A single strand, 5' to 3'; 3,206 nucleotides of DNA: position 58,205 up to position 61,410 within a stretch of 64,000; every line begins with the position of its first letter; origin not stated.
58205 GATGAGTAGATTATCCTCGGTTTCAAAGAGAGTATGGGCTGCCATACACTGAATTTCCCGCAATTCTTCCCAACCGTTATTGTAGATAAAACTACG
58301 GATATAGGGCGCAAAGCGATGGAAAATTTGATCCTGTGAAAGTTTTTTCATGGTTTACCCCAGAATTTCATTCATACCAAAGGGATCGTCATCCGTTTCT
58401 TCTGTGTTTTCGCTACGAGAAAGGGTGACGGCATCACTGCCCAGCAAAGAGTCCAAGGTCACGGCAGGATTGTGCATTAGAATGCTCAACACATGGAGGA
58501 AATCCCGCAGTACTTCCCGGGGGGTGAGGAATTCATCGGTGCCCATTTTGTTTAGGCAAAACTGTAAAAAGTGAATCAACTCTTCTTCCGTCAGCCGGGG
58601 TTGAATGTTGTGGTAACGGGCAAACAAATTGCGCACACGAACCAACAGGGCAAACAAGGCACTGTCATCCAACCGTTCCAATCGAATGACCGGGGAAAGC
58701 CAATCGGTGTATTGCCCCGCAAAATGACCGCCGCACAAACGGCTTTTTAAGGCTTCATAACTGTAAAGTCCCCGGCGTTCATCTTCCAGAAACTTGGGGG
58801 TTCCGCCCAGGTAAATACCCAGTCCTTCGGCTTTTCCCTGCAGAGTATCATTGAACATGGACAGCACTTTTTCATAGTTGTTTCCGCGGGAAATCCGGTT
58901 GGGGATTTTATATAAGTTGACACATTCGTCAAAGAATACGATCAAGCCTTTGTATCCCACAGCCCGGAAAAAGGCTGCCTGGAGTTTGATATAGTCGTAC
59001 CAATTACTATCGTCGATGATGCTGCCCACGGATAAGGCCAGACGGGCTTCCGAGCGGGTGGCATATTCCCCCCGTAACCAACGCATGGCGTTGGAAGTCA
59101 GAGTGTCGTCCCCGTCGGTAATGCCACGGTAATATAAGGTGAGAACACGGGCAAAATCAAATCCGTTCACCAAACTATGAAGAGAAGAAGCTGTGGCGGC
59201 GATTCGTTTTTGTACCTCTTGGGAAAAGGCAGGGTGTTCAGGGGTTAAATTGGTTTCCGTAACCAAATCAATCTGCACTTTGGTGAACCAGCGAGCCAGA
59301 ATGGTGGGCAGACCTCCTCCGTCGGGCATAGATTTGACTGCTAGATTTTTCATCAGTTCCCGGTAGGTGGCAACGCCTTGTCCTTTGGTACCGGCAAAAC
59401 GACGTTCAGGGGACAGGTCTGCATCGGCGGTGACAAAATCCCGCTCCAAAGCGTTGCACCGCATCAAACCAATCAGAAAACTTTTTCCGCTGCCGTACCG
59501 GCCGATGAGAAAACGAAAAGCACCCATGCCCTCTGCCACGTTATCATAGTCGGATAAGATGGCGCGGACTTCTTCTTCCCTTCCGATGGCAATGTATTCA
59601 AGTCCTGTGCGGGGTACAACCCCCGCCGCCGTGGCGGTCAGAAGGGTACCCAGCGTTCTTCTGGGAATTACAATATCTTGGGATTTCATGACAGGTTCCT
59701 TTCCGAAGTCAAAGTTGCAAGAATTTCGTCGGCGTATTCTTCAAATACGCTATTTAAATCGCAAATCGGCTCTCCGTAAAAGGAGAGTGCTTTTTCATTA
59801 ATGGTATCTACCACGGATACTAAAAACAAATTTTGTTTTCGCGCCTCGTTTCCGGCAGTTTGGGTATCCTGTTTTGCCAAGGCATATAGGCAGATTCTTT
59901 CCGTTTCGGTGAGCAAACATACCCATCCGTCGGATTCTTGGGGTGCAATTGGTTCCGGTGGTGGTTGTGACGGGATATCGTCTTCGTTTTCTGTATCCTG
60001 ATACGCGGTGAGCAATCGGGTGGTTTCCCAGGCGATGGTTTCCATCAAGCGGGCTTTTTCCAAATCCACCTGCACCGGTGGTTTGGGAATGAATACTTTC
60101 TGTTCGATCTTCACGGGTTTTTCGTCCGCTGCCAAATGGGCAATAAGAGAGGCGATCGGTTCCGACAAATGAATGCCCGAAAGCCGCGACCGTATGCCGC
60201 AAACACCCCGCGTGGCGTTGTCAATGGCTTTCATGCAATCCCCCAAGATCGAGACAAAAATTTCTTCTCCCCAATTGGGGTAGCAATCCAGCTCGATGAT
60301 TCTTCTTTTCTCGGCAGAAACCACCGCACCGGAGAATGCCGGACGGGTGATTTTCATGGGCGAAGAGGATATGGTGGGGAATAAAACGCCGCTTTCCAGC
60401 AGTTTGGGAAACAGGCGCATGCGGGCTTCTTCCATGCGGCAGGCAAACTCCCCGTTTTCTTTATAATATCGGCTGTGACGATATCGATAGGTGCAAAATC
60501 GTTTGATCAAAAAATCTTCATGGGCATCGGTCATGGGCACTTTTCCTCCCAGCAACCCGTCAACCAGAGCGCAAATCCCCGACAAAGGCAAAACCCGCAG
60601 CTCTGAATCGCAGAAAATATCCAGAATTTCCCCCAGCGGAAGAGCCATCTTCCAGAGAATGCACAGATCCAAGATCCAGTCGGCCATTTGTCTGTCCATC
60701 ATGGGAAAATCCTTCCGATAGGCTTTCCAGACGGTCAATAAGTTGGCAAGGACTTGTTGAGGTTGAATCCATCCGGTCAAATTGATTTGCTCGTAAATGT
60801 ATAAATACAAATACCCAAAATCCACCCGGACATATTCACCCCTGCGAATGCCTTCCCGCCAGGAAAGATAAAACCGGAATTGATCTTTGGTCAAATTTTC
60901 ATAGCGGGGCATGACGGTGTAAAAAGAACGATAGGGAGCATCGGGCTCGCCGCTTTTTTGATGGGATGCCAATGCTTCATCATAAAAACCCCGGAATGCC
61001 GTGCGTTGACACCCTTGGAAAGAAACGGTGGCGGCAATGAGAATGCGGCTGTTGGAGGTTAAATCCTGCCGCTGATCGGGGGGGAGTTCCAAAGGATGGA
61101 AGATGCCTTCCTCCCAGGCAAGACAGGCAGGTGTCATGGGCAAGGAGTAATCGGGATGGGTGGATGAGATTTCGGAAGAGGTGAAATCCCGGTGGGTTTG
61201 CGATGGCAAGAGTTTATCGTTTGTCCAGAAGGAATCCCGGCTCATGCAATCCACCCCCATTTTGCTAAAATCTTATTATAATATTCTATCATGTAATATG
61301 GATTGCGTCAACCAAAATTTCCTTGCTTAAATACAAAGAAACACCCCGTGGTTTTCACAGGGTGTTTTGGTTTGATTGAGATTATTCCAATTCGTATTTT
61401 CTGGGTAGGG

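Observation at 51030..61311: Four-gene TerB / DUF2791-type ATPase / Lhr-like helicase / giant DUF4011 helicase-nuclease-like operon: a Shango-like core coupled to an Hhe-like fourth gene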

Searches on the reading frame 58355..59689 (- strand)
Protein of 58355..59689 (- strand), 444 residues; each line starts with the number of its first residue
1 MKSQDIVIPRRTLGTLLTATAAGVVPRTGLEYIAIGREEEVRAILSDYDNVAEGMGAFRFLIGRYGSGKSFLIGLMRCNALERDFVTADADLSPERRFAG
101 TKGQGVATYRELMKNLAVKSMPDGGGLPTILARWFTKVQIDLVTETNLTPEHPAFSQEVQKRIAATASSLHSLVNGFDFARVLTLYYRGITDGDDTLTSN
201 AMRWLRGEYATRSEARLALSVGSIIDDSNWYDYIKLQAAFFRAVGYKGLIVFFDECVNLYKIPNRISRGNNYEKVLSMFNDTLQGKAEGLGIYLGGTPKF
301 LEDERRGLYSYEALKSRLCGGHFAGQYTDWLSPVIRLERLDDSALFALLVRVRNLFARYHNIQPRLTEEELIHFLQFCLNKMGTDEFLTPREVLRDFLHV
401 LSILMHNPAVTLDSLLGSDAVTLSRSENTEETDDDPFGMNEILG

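Call 3: search_protein_families(library=pfam, proteins=[window:58355-59689:-], max_evalue=0.01)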
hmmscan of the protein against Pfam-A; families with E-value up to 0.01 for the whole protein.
window:58355-59689:- (444 aa): 2 families
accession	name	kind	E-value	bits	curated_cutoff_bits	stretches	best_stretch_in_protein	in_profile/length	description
PF10923.14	BrxC_BrxD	-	1.9e-147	491.9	22.2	1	8-418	1-412/414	BREX system ATP-binding protein BrxC/D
PF13191.12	AAA_16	-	3.8e-06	27.9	32.6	1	35-93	3-63/167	AAA ATPase domain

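Call 4: search_protein_families(library=padloc, proteins=[window:58355-59689:-], max_evalue=0.01)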
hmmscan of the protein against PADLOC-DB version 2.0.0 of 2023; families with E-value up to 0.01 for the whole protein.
window:58355-59689:- (444 aa): 2 families
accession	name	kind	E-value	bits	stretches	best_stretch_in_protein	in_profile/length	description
PDLC03959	SngB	-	7.1e-165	547.3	1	7-433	5-431/439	-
PDLC02494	BrxD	-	6.7e-49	165.2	1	12-403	8-397/440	BrxD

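Call 92: search_dna_similar(query=window:58355-59689:-, collection=plasmids, mode=protein, max_rows=40, max_evalue=1e-30)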
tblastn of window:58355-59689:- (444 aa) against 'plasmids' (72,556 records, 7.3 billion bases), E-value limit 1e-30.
Records with a match: 686; places in all: 688; records where one place covers at least 80% of the query: 674.
Best place of each record, by identity: <60% 686.
By first word of the organism name: Klebsiella 449; Salmonella 144; Escherichia 14; Sulfitobacter 7; Phaeobacter 5; Raoultella 4; Bradyrhizobium 4; Burkholderia 3; Mesorhizobium 3; Paracoccus 3; and 40 more.
By predicted mobility (MOB-suite, as given by PLSDB): conjugative 540; non-mobilizable 102; mobilizable 44.
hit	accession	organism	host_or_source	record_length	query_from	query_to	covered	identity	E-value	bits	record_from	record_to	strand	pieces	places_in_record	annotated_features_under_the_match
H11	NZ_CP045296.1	Paenibacillus cellulositrophicus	cell culture,Thai soil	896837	2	433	97%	50.3%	5e-141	452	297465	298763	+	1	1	ATP-binding protein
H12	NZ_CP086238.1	Clostridium estertheticum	single colony,bovine feces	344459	1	427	96%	46.3%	2e-126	411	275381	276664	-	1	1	ATP-binding protein | TerB N-terminal domain-containing protein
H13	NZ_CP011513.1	Paenibacillus peoriae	cell culture,soil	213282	2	416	93%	47.6%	4e-131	424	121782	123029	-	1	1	ATP-binding protein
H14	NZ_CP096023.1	Halocatena salina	cell culture,sediment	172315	24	435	93%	44.4%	8e-101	337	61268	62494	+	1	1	ATP-binding protein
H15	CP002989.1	halophilic archaeon DL31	-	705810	24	435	93%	43.5%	3e-100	335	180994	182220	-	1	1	hypothetical protein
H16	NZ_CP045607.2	Bacillus cereus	Whole organism,soil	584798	24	417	89%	45.2%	5e-111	366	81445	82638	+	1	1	ATP-binding protein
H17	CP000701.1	Rhizorhabdus wittichii RW1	-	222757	24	433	92%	43.1%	3e-99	332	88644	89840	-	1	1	hypothetical protein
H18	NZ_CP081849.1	Polymorphobacter megasporae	Megaspora,lichen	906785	24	420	89%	44.5%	8e-101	337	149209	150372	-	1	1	ATP-binding protein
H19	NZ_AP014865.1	Bacillus thuringiensis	-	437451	24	417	89%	44.7%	2e-110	365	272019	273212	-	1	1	ATP-binding protein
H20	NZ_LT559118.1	Nonomuraea gerenzanensis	-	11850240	24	441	94%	41.8%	3e-97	327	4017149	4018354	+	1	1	none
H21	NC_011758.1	Methylorubrum extorquens CM4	-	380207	24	436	93%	42.3%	1e-95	322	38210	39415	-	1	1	ATP-binding protein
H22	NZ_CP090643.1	Burkholderia contaminans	sheep,milk,milk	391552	24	427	91%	43.2%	3e-97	326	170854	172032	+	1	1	ATP-binding protein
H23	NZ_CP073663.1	Burkholderia contaminans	Homo sapiens,blood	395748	24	427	91%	43.1%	2e-81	330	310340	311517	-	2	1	none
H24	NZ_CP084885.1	Natrinema zhouii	pure culture,Salt mine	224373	24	435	93%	42.3%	2e-97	327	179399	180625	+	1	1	ATP-binding protein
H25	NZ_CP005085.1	Sphingobium sp. TKS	-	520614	24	444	95%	40.8%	5e-94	317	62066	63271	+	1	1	BREX system ATP-binding domain-containing protein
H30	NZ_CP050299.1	Mesorhizobium huakuii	Oxytropis kamtschatica,cell ...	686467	24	438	93%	41.1%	6e-95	320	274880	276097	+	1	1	ATP-binding protein | DEAD/DEAH box helicase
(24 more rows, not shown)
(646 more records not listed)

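Call 93: get_annotated_region(hit=H30, flank=12000)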
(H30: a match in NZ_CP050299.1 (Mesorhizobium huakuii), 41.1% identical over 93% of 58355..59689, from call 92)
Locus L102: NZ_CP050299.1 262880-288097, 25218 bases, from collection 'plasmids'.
description: Mesorhizobium huakuii strain 583 plasmid p_1, complete sequence
organism: Mesorhizobium huakuii (NCBI taxid 28104)
taxonomy: Bacteria; Pseudomonadota; Alphaproteobacteria; Hyphomicrobiales; Phyllobacteriaceae; Mesorhizobium; Mesorhizobium huakuii
host: -; source: Oxytropis kamtschatica,cell culture,root nodule; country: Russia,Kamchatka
typing (MOB-suite, as given by PLSDB): non-mobilizable; mating-pair formation MPF_T
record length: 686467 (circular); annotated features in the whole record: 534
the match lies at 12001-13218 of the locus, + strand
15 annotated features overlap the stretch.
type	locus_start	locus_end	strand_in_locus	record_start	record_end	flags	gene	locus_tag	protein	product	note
CDS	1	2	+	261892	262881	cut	-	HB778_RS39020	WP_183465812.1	ABC transporter permease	-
CDS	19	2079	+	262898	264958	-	-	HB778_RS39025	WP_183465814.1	hydantoinase/oxoprolinase family protein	-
CDS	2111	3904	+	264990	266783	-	-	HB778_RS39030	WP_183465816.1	hydantoinase B/oxoprolinase family protein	-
CDS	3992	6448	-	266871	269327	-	-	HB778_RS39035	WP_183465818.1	ATP-binding protein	GO:0006302 - double-strand break repair [Evidence IEA]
CDS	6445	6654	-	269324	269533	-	-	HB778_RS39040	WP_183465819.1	hypothetical protein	-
CDS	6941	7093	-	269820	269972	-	-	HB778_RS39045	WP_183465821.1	hypothetical protein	-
CDS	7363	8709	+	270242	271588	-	-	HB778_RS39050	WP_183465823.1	TerB N-terminal domain-containing protein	-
CDS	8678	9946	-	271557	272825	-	-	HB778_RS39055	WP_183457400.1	IS256 family transposase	-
CDS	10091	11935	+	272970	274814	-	-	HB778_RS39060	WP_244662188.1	TerB N-terminal domain-containing protein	-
CDS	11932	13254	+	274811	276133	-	-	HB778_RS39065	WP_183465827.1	ATP-binding protein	-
CDS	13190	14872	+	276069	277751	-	-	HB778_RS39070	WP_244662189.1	DEAD/DEAH box helicase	-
CDS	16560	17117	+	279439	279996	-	-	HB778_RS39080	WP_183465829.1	hypothetical protein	-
CDS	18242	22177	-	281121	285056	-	-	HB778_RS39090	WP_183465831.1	AAA family ATPase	GO:0006302 - double-strand break repair [Evidence IEA]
CDS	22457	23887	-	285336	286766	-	-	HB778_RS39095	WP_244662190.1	SEC-C domain-containing protein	-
CDS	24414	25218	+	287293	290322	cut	-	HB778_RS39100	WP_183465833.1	AAA family ATPase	-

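Call 94: search_dna_similar(query=window:58355-59689:-, collection=plasmids, mode=protein, max_rows=14, max_evalue=1e-30, rows=spread)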
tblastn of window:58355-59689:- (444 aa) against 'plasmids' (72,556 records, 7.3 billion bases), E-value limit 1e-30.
Records with a match: 686; places in all: 688; records where one place covers at least 80% of the query: 674.
Best place of each record, by identity: <60% 686.
By first word of the organism name: Klebsiella 449; Salmonella 144; Escherichia 14; Sulfitobacter 7; Phaeobacter 5; Raoultella 4; Bradyrhizobium 4; Burkholderia 3; Mesorhizobium 3; Paracoccus 3; and 40 more.
By predicted mobility (MOB-suite, as given by PLSDB): conjugative 540; non-mobilizable 102; mobilizable 44.
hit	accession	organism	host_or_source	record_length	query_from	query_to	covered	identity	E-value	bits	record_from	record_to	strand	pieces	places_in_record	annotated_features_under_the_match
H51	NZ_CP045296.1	Paenibacillus cellulositrophicus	cell culture,Thai soil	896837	2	433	97%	50.3%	5e-141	452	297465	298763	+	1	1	ATP-binding protein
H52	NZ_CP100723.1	Salmonella enterica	Homo sapiens,stool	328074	24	435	93%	40.6%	1e-94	319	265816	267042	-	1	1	ATP-binding protein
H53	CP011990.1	Klebsiella pneumoniae UHKPC33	-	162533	24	435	93%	40.6%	1e-94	319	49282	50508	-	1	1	ATP-binding protein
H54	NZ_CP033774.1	Klebsiella pneumoniae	Homo sapiens,Bronchoalveolar lavage ...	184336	24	435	93%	40.6%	1e-94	319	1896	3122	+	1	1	ATP-binding protein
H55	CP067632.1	Klebsiella pneumoniae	Homo sapiens,urine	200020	24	435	93%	40.6%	1e-94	319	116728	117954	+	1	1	ATP-binding protein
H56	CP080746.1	Klebsiella pneumoniae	Homo sapiens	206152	24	435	93%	40.6%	1e-94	319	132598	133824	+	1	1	none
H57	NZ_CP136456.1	Klebsiella pneumoniae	cell culture,sprouts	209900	24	435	93%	40.6%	1e-94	319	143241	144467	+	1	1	ATP-binding protein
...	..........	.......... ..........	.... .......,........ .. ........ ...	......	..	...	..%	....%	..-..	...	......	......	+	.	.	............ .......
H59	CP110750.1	Klebsiella pneumoniae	Homo sapiens,urine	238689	24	435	93%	40.6%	1e-94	319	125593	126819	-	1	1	ATP-binding protein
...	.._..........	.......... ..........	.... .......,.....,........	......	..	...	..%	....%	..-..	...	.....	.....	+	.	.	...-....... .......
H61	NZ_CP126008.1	Bradyrhizobium elkanii USDA 94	Glycine max,soybean,root nodule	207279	24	418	89%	41.2%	9e-90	305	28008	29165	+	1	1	ATP-binding protein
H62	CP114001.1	Salmonella enterica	Homo sapiens,human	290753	24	435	93%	39.1%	4e-92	311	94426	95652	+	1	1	ATP-binding protein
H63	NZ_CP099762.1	Salmonella enterica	Homo sapiens,whole genome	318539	24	435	93%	39.1%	4e-92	311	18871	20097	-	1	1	ATP-binding protein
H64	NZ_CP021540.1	Klebsiella pneumoniae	-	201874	24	215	43%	40.1%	5e-39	157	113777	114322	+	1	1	none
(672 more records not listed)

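Call 95: get_annotated_region(hit=H57, flank=14000)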
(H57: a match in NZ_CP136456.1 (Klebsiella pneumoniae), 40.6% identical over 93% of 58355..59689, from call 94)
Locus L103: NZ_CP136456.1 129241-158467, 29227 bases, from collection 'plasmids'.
description: Klebsiella pneumoniae strain Kpneu34 plasmid pKPNEU34_1, complete sequence
organism: Klebsiella pneumoniae (NCBI taxid 573)
taxonomy: Bacteria; Pseudomonadota; Gammaproteobacteria; Enterobacterales; Enterobacteriaceae; Klebsiella; Klebsiella pneumoniae
host: -; source: cell culture,sprouts; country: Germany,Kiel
typing (MOB-suite, as given by PLSDB): conjugative; replicon IncFIB,IncFII,rep_cluster_2183; relaxase MOBF,MOBF; mating-pair formation MPF_F
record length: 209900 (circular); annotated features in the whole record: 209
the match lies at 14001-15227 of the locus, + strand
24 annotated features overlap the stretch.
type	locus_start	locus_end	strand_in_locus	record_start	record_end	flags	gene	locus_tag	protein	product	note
CDS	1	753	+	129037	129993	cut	fecD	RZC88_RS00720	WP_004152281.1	Fe(3+) dicitrate ABC transporter permease subunit FecD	-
CDS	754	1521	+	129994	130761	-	fecE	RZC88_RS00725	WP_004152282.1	Fe(3+) dicitrate ABC transporter ATP-binding protein FecE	-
CDS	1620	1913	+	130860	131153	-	tnpB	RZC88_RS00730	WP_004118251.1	IS66 family insertion sequence element accessory protein TnpB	-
CDS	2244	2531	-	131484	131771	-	-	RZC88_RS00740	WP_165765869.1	EAL domain-containing protein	-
CDS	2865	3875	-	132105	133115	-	-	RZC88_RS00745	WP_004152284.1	zinc-binding alcohol dehydrogenase family protein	-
CDS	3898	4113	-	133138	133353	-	-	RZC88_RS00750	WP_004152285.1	hypothetical protein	-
CDS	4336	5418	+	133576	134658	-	lacI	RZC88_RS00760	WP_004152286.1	DNA-binding transcriptional repressor LacI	-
CDS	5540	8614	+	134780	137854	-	lacZ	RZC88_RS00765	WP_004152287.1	beta-galactosidase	-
CDS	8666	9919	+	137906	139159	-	lacY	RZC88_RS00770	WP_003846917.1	lactose permease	-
CDS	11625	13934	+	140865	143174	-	-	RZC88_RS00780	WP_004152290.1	TerB N-terminal domain-containing protein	-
CDS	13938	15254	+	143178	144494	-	-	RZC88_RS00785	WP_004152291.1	ATP-binding protein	-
CDS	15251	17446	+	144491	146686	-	-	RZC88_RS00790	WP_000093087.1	DEAD/DEAH box helicase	-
CDS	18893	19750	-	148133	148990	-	repA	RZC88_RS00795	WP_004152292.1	incFII family plasmid replication initiator RepA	GO:0006276 - plasmid maintenance [Evidence IEA]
CDS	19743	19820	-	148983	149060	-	tap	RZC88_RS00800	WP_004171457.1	RepA leader peptide Tap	GO:0006276 - plasmid maintenance [Evidence IEA]; GO:0031556 - transcriptional attenuation by ribosome [Evidence IEA]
CDS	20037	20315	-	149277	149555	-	-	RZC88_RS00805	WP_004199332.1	replication regulatory protein RepA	-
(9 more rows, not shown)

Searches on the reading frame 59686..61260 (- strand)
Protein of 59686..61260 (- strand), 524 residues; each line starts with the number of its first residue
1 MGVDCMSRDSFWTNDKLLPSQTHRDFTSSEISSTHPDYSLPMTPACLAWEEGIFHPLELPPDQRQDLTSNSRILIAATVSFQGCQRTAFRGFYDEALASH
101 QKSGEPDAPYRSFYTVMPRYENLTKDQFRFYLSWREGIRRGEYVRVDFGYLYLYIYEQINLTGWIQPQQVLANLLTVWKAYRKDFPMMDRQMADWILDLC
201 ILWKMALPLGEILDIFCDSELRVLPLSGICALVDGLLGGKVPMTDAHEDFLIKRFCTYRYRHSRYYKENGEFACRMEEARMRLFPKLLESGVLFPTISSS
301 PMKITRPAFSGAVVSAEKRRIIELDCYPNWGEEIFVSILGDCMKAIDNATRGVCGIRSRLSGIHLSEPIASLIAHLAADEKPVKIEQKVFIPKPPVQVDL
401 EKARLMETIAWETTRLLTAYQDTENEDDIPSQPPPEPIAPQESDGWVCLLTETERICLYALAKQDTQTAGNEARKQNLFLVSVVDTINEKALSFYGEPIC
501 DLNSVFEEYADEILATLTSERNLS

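Call 3: search_protein_families(library=pfam, proteins=[window:59686-61260:-], max_evalue=0.01)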
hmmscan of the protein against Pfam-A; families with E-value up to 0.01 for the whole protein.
window:59686-61260:- (524 aa): 2 families
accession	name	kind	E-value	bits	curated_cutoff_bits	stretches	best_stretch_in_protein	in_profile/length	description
PF13208.11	TerB_N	-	2.2e-16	60.7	25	1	91-216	33-148/207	TerB N-terminal domain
PF15615.11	TerB_C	-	0.00036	21.2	26.3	1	393-501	14-132/148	TerB-C domain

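Call 4: search_protein_families(library=padloc, proteins=[window:59686-61260:-], max_evalue=0.01)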
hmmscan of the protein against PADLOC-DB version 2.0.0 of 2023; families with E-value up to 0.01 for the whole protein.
window:59686-61260:- (524 aa): 1 family
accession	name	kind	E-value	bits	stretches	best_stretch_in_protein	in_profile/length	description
PDLC03958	SngA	-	3e-35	120.8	1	91-515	82-525/528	-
